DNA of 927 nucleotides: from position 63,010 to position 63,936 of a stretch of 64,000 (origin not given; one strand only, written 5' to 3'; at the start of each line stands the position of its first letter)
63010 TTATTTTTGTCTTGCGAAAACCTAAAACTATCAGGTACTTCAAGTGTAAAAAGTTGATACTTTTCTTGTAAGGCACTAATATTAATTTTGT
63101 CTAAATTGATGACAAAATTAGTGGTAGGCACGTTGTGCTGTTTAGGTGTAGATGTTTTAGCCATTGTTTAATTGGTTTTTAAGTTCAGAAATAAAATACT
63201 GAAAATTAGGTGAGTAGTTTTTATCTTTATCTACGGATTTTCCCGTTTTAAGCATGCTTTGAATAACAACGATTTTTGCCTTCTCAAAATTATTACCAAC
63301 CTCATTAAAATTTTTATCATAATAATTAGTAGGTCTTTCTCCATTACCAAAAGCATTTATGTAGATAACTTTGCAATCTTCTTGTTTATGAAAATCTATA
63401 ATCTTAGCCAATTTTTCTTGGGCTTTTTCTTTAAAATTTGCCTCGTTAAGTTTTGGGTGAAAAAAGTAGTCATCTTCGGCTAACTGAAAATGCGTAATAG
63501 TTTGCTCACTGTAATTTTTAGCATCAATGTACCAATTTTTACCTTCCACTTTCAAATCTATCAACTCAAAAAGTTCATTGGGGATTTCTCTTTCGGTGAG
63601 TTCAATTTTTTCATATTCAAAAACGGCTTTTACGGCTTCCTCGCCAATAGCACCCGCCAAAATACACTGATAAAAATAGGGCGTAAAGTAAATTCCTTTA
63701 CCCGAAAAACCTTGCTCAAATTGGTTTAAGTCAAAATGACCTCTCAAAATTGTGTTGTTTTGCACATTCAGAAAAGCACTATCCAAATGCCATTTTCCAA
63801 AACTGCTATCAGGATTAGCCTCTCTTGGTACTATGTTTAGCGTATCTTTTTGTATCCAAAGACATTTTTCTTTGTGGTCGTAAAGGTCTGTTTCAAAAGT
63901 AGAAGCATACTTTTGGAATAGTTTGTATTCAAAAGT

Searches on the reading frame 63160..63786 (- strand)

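Call 10: search_protein_families(library=padloc, proteins=[window:63160-63786:-], max_evalue=0.01)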
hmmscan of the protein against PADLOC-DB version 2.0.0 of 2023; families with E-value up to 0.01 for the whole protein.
window:63160-63786:- (209 aa): 2 families
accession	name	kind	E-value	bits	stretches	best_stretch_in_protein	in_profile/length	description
PDLC04130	DdmD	-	1.4e-09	34.4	1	9-181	1019-1170/1190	-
PDLC04206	HEC-01B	-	0.0023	15.8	1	179-207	189-217/219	-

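Call 39: search_protein_families(library=pfam, proteins=[window:63160-63786:-], max_evalue=0.001)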
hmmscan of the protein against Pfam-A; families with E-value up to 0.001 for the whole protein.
window:63160-63786:- (209 aa): 0 families

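Call 49: search_protein_families(library=phrogs, proteins=[window:63160-63786:-], max_evalue=0.001)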
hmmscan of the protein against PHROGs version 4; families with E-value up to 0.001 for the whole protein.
window:63160-63786:- (209 aa): 0 families
